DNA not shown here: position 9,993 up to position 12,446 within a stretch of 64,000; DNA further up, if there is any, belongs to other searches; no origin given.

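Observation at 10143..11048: The radical SAM domain mixes MoaA and viperin signatures but lacks MoaA's cyclase features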

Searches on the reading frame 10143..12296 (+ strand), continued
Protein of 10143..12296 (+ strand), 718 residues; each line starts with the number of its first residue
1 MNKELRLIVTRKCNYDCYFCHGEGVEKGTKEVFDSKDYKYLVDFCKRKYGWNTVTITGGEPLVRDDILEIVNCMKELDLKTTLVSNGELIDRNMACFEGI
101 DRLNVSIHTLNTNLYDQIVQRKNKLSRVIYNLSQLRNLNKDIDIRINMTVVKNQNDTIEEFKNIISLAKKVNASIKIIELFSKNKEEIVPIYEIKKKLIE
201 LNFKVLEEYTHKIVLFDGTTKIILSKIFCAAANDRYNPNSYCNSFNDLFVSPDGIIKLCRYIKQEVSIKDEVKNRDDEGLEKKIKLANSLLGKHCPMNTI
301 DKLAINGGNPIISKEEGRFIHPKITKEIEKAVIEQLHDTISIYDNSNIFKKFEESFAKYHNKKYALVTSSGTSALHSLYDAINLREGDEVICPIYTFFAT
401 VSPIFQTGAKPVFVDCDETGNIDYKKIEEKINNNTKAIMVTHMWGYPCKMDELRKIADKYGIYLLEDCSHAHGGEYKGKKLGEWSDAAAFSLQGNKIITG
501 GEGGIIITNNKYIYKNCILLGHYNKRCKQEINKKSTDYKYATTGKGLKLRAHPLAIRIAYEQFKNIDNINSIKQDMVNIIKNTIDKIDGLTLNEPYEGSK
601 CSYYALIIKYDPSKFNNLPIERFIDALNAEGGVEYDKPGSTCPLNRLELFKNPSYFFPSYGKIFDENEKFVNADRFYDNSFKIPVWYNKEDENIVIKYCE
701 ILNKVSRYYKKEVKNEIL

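Call 62: find_homologous_proteins(query=L013:6010-7272:+, max_evalue=1e-30)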
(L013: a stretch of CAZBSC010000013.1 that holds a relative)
Query L013:6010-7272:+ (421 aa): 4373 proteins with E <= 1e-30 among 8000 candidates; the best 120 are listed.
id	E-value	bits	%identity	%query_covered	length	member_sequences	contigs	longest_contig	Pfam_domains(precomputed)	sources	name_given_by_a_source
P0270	9.4e-265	896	90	100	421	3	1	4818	PF00155.28,PF01041.24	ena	-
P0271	1.0e-246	837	84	98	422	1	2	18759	PF00155.28,PF01041.24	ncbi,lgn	-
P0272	1.4e-200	685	68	97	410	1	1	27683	PF00155.28,PF01041.24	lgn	-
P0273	9.9e-197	672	67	100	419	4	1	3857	PF00155.28,PF01212.28,PF01053.27,PF01041.24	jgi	jgi:dTDP-4-amino-4,6-dideoxygalactose transaminase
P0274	3.4e-196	671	69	98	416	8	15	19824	PF00155.28,PF01212.28,PF01053.27,PF01041.24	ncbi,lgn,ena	-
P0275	6.8e-196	670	67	98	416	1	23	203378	PF00155.28,PF01053.27,PF01041.24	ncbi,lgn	-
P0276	8.9e-196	669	66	99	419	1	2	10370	PF01041.24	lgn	-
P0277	1.6e-194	665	67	98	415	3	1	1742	PF00155.28,PF00266.26,PF01212.28,PF01053.27,PF01041.24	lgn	-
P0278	1.0e-193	662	66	99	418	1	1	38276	PF00155.28,PF01212.28,PF01053.27,PF01041.24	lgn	-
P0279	2.4e-193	661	66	98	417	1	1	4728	PF00155.28,PF01212.28,PF01041.24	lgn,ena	-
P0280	2.9e-193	661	65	98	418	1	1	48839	PF00155.28,PF01212.28,PF01041.24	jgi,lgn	jgi:dTDP-4-amino-4,6-dideoxygalactose transaminase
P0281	6.0e-193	660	68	99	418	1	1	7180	PF00155.28,PF00266.26,PF01053.27,PF01041.24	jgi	jgi:perosamine synthetase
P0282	8.2e-193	659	66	100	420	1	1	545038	PF00155.28,PF01053.27,PF01041.24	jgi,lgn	jgi:dTDP-4-amino-4,6-dideoxygalactose transaminase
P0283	3.5e-192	657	66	97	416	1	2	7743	PF00155.28,PF01212.28,PF01053.27,PF01041.24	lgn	-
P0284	5.9e-192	657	67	98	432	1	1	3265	PF00155.28,PF01041.24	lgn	-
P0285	2.3e-191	655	66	98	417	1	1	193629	PF00155.28,PF01212.28,PF01053.27,PF01041.24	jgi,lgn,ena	-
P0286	6.4e-188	643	67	98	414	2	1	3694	PF00155.28,PF01212.28,PF01053.27,PF01041.24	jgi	-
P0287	1.7e-187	642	67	97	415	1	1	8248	PF00155.28,PF01212.28,PF01053.27,PF01041.24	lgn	-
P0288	2.3e-187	641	67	97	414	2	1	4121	PF00155.28,PF01212.28,PF01053.27,PF01041.24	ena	-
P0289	7.5e-183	627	66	97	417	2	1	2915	PF00155.28,PF01212.28,PF01053.27,PF01041.24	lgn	-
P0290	7.7e-183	627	64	98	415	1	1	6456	PF00155.28,PF01212.28,PF01053.27,PF01041.24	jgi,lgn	jgi:dTDP-4-amino-4,6-dideoxygalactose transaminase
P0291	1.1e-182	626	63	98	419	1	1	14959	PF00155.28,PF01053.27,PF01041.24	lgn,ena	-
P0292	8.0e-182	623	66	97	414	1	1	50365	PF00155.28,PF01212.28,PF01053.27,PF01041.24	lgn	-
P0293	8.8e-181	620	65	98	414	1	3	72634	PF00155.28,PF00266.26,PF01212.28,PF01053.27,PF01041.24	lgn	-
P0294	5.5e-150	518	57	97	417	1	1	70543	PF00155.28,PF00266.26,PF01212.28,PF01053.27,PF01041.24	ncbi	-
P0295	2.4e-149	516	55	99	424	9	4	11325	PF00155.28,PF00266.26,PF01212.28,PF01053.27,PF01041.24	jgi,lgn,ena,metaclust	metaclust:\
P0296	6.4e-149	515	56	98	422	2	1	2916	PF00155.28,PF00266.26,PF01212.28,PF01053.27,PF01041.24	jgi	jgi:dTDP-4-amino-4,6-dideoxygalactose transaminase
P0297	1.8e-148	513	57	96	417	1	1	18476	PF00155.28,PF00266.26,PF01212.28,PF01041.24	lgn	-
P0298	2.3e-148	513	57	97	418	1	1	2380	PF00155.28,PF01041.24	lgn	-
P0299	9.0e-148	511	56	96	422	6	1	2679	PF00155.28,PF00266.26,PF01212.28,PF01053.27,PF01041.24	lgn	-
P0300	1.2e-147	511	56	97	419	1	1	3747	PF00155.28,PF00266.26,PF01212.28,PF01041.24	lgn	-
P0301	1.8e-147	510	56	97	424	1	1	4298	PF00155.28,PF00266.26,PF01212.28,PF01053.27,PF01041.24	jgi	-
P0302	8.9e-147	508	56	98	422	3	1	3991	PF00155.28,PF00266.26,PF01212.28,PF01053.27,PF01041.24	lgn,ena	-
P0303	1.1e-146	507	56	98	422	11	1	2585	PF00155.28,PF00266.26,PF01212.28,PF01053.27,PF01041.24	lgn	-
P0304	3.5e-146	506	56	98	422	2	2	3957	PF00155.28,PF00266.26,PF01212.28,PF01041.24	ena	-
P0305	3.7e-146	506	56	96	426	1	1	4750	PF00155.28,PF00266.26,PF01212.28,PF01053.27,PF01041.24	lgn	-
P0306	6.4e-146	505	54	99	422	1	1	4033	PF00155.28,PF00266.26,PF01212.28,PF01041.24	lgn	-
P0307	6.7e-146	505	54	97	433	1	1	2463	PF00155.28,PF00266.26,PF01212.28,PF01041.24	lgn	-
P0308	6.8e-146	505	56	97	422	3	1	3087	PF00155.28,PF00266.26,PF01212.28,PF01053.27,PF01041.24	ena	-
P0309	1.1e-145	504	57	93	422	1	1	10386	PF00155.28,PF00266.26,PF01212.28,PF01053.27,PF01041.24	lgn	-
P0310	3.0e-145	503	55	97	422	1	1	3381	PF00155.28,PF00266.26,PF01212.28,PF01053.27,PF01041.24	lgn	-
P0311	3.6e-145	502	54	98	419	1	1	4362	PF00155.28,PF00266.26,PF01212.28,PF01041.24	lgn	-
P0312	4.5e-145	502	56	96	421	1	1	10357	PF00155.28,PF00266.26,PF01212.28,PF01053.27,PF01041.24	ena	-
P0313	1.9e-144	500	54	97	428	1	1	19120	PF00155.28,PF00266.26,PF01053.27,PF01041.24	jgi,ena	-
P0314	3.4e-144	499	56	97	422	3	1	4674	PF00155.28,PF00266.26,PF01212.28,PF01053.27,PF01041.24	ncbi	-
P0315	3.9e-144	499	55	98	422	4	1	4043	PF00155.28,PF00266.26,PF01212.28,PF01053.27,PF01041.24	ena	-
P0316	5.5e-144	498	55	97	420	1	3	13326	PF00155.28,PF01212.28,PF01041.24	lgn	-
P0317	8.0e-144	498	55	97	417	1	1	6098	PF00155.28,PF00266.26,PF01212.28,PF01053.27,PF01041.24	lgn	-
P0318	8.5e-144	498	55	97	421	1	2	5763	PF00155.28,PF00266.26,PF01212.28,PF01053.27,PF01041.24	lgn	-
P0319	2.8e-143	496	54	98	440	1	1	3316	PF00155.28,PF01212.28,PF01053.27,PF01041.24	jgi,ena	-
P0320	6.1e-143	495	54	97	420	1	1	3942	PF00155.28,PF00266.26,PF01212.28,PF01053.27,PF01041.24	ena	-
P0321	1.0e-142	494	55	99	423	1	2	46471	PF00155.28,PF00266.26,PF01212.28,PF01053.27,PF01041.24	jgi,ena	-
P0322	1.0e-142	494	55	96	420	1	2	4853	PF00155.28,PF00266.26,PF01212.28,PF01041.24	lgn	-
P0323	1.0e-142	494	53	97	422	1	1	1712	PF00155.28,PF01041.24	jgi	jgi:dTDP-4-amino-4,6-dideoxygalactose transaminase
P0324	1.5e-142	494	54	99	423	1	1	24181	PF00155.28,PF00266.26,PF01212.28,PF01041.24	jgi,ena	-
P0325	2.2e-142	493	54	98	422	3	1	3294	PF00155.28,PF00266.26,PF01212.28,PF01053.27,PF01041.24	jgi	jgi:dTDP-4-amino-4,6-dideoxygalactose transaminase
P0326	2.2e-142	493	54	97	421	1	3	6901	PF00155.28,PF00266.26,PF01212.28,PF01053.27,PF01041.24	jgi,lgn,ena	-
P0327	1.3e-141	491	54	97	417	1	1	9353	PF00155.28,PF00266.26,PF01041.24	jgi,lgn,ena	-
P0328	1.4e-141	491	53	97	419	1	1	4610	PF00155.28,PF00266.26,PF01212.28,PF01053.27,PF01041.24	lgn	-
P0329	3.4e-141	489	54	96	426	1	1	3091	PF00155.28,PF00266.26,PF01212.28,PF01053.27,PF01041.24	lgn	-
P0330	3.5e-141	489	54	97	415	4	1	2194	PF00155.28,PF00266.26,PF01212.28,PF01053.27,PF01041.24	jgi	-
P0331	5.0e-141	489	54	97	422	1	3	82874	PF00155.28,PF00266.26,PF01212.28,PF01053.27,PF01041.24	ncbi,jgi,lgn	-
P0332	5.4e-141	489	52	98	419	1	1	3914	PF00155.28,PF00266.26,PF01041.24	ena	-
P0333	5.6e-141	489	55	97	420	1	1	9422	PF00155.28,PF00266.26,PF01212.28,PF01041.24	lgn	-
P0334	5.6e-141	489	54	96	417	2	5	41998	PF00155.28,PF00266.26,PF01212.28,PF01053.27,PF01041.24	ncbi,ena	-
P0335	1.2e-140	487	54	98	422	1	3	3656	PF00155.28,PF01212.28,PF01041.24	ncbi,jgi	ncbi:MAG: DegT/DnrJ/EryC1/StrS family aminotransferase [Promethearchaeota archaeon]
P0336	1.2e-140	487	54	97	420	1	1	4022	PF00155.28,PF00266.26,PF01212.28,PF01053.27,PF01041.24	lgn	-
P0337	1.2e-140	487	53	97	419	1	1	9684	PF00155.28,PF00266.26,PF01212.28,PF01041.24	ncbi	-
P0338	1.6e-140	487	54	97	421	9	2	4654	PF00155.28,PF00266.26,PF01212.28,PF01053.27,PF01041.24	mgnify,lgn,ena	mgnify:FL=1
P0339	1.8e-140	487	67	74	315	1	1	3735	PF01041.24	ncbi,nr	ncbi:MAG TPA: DegT/DnrJ/EryC1/StrS family aminotransferase, partial [Candidatus Saccharimonadales ba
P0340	1.8e-140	487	54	97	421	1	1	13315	PF00155.28,PF01212.28,PF01041.24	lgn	-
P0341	2.0e-140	487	52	97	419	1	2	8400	PF00155.28,PF01212.28,PF01053.27,PF01041.24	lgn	-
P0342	3.5e-140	486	54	99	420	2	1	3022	PF00155.28,PF00266.26,PF01212.28,PF01053.27,PF01041.24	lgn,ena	-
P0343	5.1e-140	485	54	99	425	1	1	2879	PF00155.28,PF01212.28,PF01041.24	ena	-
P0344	6.5e-140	485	52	97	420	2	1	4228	PF00155.28,PF00266.26,PF01053.27,PF01041.24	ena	-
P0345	6.8e-140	485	54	97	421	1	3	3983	PF00155.28,PF00266.26,PF01212.28,PF01053.27,PF01041.24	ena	-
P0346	8.5e-140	485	54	97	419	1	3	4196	PF00155.28,PF00266.26,PF01212.28,PF01041.24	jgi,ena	-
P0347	9.5e-140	484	54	97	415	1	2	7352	PF00155.28,PF00266.26,PF01212.28,PF01053.27,PF01041.24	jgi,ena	-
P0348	1.1e-139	484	55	98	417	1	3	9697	PF00155.28,PF00266.26,PF01212.28,PF01053.27,PF01041.24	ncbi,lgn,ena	-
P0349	1.8e-139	484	54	98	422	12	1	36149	PF00155.28,PF00266.26,PF01212.28,PF01053.27,PF01041.24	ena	-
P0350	1.9e-139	483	53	98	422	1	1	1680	PF00155.28,PF00266.26,PF01212.28,PF01053.27,PF01041.24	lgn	-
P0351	2.3e-139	483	54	96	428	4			PF00155.28,PF01041.24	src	-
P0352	2.4e-139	483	52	100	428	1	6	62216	PF00155.28,PF00266.26,PF01212.28,PF01053.27,PF01041.24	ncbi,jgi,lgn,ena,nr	ncbi:DegT/DnrJ/EryC1/StrS family aminotransferase [Patescibacteria group bacterium]|nr:DegT/DnrJ/Ery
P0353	4.1e-139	482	53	97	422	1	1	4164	PF00155.28,PF00266.26,PF01212.28,PF01041.24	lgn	-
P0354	4.9e-139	482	54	97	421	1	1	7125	PF00155.28,PF00266.26,PF01212.28,PF01053.27,PF01041.24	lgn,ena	-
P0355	6.4e-139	482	56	92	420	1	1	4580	PF00155.28,PF01212.28,PF01041.24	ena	-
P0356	6.7e-139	482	53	97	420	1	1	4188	PF00155.28,PF00266.26,PF01212.28,PF01053.27,PF01041.24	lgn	-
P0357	6.8e-139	482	53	97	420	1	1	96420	PF00155.28,PF00266.26,PF01212.28,PF01053.27,PF01041.24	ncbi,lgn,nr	ncbi:DegT/DnrJ/EryC1/StrS family aminotransferase [Candidatus Azambacteria bacterium]|nr:DegT/DnrJ/E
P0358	6.8e-139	482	53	99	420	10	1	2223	PF00155.28,PF00266.26,PF01212.28,PF01053.27,PF01041.24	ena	-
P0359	7.9e-139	481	53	96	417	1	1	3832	PF00155.28,PF01212.28,PF01041.24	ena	-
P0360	8.3e-139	481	52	96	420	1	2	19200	PF00155.28,PF00266.26,PF01212.28,PF01041.24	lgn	-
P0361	8.5e-139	481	55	92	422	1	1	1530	PF00155.28,PF00266.26,PF01212.28,PF01053.27,PF01041.24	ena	-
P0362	8.7e-139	481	52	98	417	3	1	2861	PF00155.28,PF00266.26,PF01212.28,PF01053.27,PF01041.24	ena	-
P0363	8.8e-139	481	54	98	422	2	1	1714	PF00155.28,PF00266.26,PF01212.28,PF01041.24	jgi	jgi:dTDP-4-amino-4,6-dideoxygalactose transaminase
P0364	1.1e-138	481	54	98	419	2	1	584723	PF00155.28,PF00266.26,PF01041.24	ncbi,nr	ncbi:cell wall biogenesis protein [Candidatus Parcubacteria bacterium]|nr:MAG: cell wall biogenesis 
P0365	1.4e-138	481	53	98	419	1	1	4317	PF00155.28,PF01041.24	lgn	-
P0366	1.4e-138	481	54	96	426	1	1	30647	PF00155.28,PF00266.26,PF01212.28,PF01053.27,PF01041.24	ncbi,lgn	-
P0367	1.7e-138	480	55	98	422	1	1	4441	PF00155.28,PF00266.26,PF01212.28,PF01053.27,PF01041.24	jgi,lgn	jgi:dTDP-4-amino-4,6-dideoxygalactose transaminase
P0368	2.7e-138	480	53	98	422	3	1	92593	PF00155.28,PF00266.26,PF01212.28,PF01053.27,PF01041.24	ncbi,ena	-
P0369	2.9e-138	480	51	98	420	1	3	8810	PF00155.28,PF01041.24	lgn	-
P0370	3.0e-138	480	53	97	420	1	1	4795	PF00155.28,PF00266.26,PF01212.28,PF01041.24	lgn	-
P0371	3.2e-138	479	53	96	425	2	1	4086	PF00155.28,PF00266.26,PF01212.28,PF01053.27,PF01041.24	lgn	-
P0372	3.3e-138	479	53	98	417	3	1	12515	PF00155.28,PF00266.26,PF01212.28,PF01053.27,PF01041.24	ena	-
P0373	4.5e-138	479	53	96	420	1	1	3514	PF00155.28,PF00266.26,PF01212.28,PF01041.24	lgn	-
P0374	4.7e-138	479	53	98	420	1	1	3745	PF00155.28,PF00266.26,PF01212.28,PF01053.27,PF01041.24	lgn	-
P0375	4.8e-138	479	53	97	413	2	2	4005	PF00155.28,PF00266.26,PF01053.27,PF01041.24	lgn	-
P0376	5.2e-138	479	52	98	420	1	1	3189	PF00155.28,PF01212.28,PF01041.24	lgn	-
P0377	8.5e-138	478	53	98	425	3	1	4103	PF00155.28,PF00266.26,PF01212.28,PF01041.24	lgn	-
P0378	1.0e-137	478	53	97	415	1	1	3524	PF00155.28,PF01212.28,PF01053.27,PF01041.24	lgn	-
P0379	1.2e-137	478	53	95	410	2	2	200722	PF00155.28,PF01212.28,PF01053.27,PF01041.24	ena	-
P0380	1.9e-137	477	50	98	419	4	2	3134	PF00155.28,PF00266.26,PF01041.24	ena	-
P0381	2.3e-137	477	52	97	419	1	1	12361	PF00155.28,PF01053.27,PF01041.24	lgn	-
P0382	2.5e-137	477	54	98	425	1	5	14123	PF00155.28,PF00266.26,PF01212.28,PF01053.27,PF01041.24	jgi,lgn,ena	-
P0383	3.1e-137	476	54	97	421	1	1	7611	PF00155.28,PF00266.26,PF01212.28,PF01041.24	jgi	-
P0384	3.2e-137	476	56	90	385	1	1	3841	PF00155.28,PF01041.24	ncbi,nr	ncbi:MAG: DegT/DnrJ/EryC1/StrS family aminotransferase [Patescibacteria group bacterium]|nr:DegT/Dnr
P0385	3.4e-137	476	53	97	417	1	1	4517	PF00155.28,PF00266.26,PF01212.28,PF01053.27,PF01041.24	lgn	-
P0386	3.8e-137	476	53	97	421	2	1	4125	PF00155.28,PF00266.26,PF01212.28,PF01053.27,PF01041.24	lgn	-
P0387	4.1e-137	476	53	98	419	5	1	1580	PF00155.28,PF01212.28,PF01053.27,PF01041.24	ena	-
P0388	5.2e-137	475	53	96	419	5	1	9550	PF00155.28,PF00266.26,PF01212.28,PF01053.27,PF01041.24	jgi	-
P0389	6.1e-137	475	54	97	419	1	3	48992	PF00155.28,PF00266.26,PF01212.28,PF01041.24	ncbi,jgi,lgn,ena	-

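Call 63: find_encoding_contigs(protein=P0275, flank=5000, max_places=2)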
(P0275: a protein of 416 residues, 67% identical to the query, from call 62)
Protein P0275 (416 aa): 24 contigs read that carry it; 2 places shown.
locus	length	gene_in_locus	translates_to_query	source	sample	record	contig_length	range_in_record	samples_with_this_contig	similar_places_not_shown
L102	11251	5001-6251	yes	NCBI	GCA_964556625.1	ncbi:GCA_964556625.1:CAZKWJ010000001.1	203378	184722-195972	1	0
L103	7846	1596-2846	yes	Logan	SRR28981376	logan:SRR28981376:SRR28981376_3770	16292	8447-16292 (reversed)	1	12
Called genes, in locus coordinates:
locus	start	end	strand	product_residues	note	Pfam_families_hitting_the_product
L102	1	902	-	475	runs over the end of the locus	-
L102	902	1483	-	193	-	PF13328:HD_4, PF01966:HD (weak)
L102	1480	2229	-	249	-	-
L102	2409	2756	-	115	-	-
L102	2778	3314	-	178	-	-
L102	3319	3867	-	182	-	-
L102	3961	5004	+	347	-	PF01408:GFO_IDH_MocA, PF02894:GFO_IDH_MocA_C, PF22725:GFO_IDH_MocA_C3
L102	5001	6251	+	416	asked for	PF01053:Cys_Met_Meta_PP (weak), PF00155:Aminotran_1_2, PF01041:DegT_DnrJ_EryC1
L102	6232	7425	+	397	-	-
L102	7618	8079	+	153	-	PF00293:NUDIX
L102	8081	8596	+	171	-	PF00293:NUDIX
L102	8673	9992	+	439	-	-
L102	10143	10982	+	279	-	-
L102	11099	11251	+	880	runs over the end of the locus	PF19590:TrbL_3, PF04610:TrbL (weak)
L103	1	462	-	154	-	?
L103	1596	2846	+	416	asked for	PF01053:Cys_Met_Meta_PP (weak), PF00155:Aminotran_1_2, PF01041:DegT_DnrJ_EryC1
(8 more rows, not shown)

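Call 64: find_encoding_contigs(protein=P0282, flank=5000, max_places=1)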
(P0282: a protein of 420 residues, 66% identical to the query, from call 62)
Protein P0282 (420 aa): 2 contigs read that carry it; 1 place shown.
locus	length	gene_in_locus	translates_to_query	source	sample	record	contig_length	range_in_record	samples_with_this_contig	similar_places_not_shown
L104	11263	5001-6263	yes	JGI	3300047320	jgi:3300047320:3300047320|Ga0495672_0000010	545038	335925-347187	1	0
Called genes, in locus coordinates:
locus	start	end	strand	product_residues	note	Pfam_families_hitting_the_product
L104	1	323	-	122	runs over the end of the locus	-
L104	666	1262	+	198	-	PF02417:Chromate_transp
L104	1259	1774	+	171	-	PF02417:Chromate_transp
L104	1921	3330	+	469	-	PF00224:PK, PF00478:IMPDH (faint), PF02887:PK_C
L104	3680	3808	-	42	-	-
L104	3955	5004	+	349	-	PF01408:GFO_IDH_MocA, PF02894:GFO_IDH_MocA_C, PF22725:GFO_IDH_MocA_C3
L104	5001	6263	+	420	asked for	PF00155:Aminotran_1_2, PF01041:DegT_DnrJ_EryC1, PF01053:Cys_Met_Meta_PP (weak)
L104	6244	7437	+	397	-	-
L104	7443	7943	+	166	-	PF00293:NUDIX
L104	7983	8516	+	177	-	PF06185:YecM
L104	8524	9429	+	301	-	PF00389:2-Hacid_dh, PF02826:2-Hacid_dh_C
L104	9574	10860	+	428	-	PF00162:PGK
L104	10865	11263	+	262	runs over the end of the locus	PF00121:TIM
